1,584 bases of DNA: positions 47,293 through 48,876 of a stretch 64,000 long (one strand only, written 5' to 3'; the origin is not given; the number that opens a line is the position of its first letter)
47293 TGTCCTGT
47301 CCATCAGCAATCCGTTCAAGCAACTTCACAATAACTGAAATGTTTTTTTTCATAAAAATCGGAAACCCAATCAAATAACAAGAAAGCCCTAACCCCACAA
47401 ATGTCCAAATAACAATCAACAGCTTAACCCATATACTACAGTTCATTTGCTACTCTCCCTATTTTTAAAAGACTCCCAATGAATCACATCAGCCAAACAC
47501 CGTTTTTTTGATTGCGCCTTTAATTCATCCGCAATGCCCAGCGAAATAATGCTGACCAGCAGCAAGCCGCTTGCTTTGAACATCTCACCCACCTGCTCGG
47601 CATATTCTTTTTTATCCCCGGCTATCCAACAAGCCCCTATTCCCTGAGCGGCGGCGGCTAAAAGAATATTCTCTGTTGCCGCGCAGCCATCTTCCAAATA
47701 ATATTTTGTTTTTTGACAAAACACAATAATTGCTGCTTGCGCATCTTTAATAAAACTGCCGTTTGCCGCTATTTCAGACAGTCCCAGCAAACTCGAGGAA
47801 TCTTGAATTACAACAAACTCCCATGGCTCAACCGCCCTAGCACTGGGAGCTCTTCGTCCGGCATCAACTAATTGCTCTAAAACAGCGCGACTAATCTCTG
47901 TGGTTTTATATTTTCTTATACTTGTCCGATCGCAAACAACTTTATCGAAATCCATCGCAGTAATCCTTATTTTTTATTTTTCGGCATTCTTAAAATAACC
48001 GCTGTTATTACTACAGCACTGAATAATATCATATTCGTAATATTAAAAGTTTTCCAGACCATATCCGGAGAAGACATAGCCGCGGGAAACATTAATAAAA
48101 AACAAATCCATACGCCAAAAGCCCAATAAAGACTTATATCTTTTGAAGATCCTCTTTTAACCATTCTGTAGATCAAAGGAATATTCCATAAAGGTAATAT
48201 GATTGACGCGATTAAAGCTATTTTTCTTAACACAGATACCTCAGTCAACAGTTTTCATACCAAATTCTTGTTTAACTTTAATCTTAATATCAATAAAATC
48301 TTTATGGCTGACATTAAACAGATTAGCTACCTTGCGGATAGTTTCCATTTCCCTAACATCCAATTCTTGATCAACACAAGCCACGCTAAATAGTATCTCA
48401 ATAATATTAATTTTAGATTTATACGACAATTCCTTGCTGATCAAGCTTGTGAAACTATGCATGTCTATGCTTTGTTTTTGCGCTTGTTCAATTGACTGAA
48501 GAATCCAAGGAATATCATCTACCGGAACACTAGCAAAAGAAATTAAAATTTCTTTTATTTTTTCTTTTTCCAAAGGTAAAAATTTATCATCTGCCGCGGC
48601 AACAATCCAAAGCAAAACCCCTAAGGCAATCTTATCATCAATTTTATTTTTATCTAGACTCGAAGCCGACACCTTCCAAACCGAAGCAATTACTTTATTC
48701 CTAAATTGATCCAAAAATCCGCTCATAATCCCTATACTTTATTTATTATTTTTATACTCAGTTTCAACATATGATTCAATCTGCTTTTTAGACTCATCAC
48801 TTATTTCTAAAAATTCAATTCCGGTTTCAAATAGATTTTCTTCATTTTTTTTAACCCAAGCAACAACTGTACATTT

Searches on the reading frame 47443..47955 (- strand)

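Call 71: search_protein_families(library=pfam, proteins=[window:47443-47955:-], max_evalue=0.001)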
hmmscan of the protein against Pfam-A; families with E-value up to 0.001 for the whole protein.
window:47443-47955:- (170 aa): 2 families
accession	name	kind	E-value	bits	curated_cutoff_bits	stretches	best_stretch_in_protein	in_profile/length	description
PF00881.29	Nitroreductase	-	1.7e-20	74.3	23.5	2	9-81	3-75/167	Nitroreductase family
PF14512.11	TM1586_NiRdase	-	3.3e-12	46.9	27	1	7-163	6-154/215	Putative TM nitroreductase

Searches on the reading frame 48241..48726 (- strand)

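Call 71: search_protein_families(library=pfam, proteins=[window:48241-48726:-], max_evalue=0.001)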
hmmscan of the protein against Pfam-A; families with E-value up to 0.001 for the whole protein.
window:48241-48726:- (161 aa): 1 family
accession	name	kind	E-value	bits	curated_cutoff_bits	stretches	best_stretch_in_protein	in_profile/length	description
PF05099.18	TerB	-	2.5e-24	86.3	24.4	1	33-148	2-117/118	Tellurite resistance protein TerB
